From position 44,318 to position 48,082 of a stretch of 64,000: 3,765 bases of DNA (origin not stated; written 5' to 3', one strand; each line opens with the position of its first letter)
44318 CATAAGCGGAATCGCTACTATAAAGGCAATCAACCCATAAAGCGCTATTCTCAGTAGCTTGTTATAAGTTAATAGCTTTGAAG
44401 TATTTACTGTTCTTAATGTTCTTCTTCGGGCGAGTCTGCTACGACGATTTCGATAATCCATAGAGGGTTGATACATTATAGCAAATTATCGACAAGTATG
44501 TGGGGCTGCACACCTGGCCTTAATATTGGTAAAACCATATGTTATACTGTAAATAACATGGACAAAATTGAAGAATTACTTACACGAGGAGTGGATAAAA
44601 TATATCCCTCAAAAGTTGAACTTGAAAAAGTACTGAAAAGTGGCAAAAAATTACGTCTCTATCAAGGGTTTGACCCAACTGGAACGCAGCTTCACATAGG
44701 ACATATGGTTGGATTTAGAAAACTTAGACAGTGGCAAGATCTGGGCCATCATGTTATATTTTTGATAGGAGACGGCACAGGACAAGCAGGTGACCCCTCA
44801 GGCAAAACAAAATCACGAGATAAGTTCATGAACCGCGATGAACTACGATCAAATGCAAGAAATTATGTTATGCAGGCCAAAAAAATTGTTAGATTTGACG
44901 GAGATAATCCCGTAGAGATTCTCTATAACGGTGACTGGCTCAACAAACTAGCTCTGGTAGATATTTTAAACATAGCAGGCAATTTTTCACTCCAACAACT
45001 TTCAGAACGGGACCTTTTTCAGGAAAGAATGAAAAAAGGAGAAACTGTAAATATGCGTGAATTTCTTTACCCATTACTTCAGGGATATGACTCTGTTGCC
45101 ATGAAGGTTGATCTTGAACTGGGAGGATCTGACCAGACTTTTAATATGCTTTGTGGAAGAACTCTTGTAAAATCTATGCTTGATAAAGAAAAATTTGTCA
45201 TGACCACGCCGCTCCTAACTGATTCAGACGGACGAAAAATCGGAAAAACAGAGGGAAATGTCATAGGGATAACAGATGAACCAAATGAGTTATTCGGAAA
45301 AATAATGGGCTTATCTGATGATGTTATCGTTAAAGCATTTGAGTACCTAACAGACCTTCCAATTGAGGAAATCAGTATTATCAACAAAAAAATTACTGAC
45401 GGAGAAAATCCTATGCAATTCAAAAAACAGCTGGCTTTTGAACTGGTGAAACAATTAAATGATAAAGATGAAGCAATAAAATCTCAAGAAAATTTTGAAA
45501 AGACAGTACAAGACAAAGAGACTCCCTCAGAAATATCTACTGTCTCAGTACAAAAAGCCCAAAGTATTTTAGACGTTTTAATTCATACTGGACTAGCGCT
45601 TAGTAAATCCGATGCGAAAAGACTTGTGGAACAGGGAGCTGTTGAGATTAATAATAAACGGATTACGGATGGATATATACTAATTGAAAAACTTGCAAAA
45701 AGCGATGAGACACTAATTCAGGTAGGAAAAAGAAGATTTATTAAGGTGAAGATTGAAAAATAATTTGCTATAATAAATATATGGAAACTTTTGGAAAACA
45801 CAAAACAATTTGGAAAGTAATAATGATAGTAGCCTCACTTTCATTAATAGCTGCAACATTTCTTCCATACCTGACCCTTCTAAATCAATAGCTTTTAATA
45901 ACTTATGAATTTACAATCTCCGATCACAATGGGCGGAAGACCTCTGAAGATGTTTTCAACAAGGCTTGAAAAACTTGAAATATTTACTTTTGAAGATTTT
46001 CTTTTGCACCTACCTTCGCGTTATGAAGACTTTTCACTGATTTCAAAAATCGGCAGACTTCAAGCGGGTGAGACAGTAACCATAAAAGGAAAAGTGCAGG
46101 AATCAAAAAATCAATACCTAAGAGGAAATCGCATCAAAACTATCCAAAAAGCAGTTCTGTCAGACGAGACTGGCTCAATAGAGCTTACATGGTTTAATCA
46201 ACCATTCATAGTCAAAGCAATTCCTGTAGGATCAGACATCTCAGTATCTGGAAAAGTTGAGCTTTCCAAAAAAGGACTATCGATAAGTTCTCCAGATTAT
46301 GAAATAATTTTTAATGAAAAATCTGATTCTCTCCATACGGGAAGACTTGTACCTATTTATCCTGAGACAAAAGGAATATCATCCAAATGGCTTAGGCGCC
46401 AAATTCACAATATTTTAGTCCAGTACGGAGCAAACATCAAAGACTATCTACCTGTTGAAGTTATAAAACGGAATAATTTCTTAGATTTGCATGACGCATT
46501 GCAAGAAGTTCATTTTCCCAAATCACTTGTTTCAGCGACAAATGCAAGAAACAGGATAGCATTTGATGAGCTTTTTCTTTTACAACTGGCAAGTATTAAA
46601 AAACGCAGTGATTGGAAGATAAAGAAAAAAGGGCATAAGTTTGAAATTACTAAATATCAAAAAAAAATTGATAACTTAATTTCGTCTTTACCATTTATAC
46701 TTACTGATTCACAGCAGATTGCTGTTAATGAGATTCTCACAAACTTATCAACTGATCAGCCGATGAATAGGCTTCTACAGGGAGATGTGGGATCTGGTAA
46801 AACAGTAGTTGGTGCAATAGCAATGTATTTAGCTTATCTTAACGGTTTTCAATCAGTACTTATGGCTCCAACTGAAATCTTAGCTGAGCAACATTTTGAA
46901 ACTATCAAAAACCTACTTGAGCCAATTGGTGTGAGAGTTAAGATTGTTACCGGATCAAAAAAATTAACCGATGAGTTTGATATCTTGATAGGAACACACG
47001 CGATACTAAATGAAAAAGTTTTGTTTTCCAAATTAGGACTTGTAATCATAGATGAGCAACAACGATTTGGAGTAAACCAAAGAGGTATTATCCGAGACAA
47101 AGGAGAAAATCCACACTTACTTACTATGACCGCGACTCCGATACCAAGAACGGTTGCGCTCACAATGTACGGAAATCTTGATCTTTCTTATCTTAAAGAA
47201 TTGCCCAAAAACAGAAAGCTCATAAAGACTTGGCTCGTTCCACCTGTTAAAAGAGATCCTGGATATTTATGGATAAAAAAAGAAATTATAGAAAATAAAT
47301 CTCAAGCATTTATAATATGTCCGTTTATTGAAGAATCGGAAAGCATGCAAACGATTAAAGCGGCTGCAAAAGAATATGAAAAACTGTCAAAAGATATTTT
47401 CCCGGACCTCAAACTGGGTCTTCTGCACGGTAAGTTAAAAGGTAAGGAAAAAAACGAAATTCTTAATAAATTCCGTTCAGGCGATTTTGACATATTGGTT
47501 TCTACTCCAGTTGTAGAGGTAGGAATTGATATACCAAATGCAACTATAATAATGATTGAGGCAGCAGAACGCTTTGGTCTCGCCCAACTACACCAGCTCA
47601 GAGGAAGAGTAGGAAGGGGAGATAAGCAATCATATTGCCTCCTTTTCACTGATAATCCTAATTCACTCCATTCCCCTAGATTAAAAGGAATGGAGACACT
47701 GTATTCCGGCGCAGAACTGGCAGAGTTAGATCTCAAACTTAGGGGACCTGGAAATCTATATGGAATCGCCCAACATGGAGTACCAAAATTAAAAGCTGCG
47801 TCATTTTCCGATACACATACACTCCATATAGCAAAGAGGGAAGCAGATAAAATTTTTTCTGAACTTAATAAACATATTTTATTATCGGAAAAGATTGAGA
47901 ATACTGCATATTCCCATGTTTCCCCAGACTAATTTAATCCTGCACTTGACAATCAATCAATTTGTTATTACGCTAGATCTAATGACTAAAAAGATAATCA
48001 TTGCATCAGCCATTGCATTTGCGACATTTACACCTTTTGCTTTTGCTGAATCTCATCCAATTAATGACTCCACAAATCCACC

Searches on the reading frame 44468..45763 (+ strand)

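Call 79: search_protein_families(library=pfam, proteins=[window:44468-45763:+], max_evalue=0.001)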
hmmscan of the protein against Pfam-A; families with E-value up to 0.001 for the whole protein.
window:44468-45763:+ (431 aa): 3 families
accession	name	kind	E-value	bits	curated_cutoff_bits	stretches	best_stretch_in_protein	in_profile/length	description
PF00579.31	tRNA-synt_1b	-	4e-66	223.7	21.1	1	59-347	3-291/292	tRNA synthetases class I (W and Y)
PF22421.1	SYY_C-terminal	-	5.9e-10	39.3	27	1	354-425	7-81/83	Tyrosine--tRNA ligase SYY-like C-terminal domain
PF01479.30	S4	-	3.2e-07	30.4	22.8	1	368-402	3-39/48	S4 domain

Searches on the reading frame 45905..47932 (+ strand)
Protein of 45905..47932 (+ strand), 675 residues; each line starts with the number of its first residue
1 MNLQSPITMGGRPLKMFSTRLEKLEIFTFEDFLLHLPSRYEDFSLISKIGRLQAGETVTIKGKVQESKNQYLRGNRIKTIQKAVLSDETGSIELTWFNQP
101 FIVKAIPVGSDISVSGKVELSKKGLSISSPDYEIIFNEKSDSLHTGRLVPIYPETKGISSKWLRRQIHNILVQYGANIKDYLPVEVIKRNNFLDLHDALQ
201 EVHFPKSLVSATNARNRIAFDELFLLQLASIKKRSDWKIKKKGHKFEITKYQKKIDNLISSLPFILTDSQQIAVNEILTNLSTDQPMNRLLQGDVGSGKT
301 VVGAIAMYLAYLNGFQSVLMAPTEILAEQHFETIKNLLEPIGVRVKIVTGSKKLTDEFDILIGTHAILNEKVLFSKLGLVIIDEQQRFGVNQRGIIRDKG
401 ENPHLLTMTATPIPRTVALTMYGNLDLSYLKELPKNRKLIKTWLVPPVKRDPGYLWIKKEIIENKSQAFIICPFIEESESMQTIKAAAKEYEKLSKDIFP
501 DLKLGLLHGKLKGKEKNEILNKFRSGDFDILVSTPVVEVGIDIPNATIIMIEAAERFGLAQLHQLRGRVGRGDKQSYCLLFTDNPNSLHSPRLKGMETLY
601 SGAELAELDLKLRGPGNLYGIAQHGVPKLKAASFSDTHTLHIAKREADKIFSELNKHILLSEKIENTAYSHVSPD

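Call 79: search_protein_families(library=pfam, proteins=[window:45905-47932:+], max_evalue=0.001)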
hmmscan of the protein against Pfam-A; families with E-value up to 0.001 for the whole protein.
window:45905-47932:+ (675 aa): 8 families
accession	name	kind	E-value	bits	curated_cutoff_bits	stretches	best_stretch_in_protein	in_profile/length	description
PF00270.35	DEAD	-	1.4e-23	83.9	26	1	268-417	2-164/167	DEAD/DEAH box helicase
PF17191.10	RecG_wedge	-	6e-22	78.4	23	1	21-169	16-157/162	RecG wedge domain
PF00271.37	Helicase_C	-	5.1e-19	69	23.5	1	462-571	12-108/110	Helicase conserved C-terminal domain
PF04851.21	ResIII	-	1.2e-12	48.5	22.5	1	266-412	4-162/164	Type III restriction enzyme, res subunit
PF01336.31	tRNA_anti-codon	-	1.2e-10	41.5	27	1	58-135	1-75/75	OB-fold nucleic acid binding domain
PF19833.4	RecG_dom3_C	-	4e-06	27.2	26.8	1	602-654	4-58/87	ATP-dependent DNA helicase RecG, domain 3, C-terminal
PF22590.2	Cas3-like_C_2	-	5.2e-06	27.1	27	1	481-572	9-104/106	CRISPR-associated nuclease/helicase Cas3, C-terminal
PF07517.20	SecA_DEAD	-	0.00061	19.6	24.6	0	295-351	99-155/290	SecA DEAD-like domain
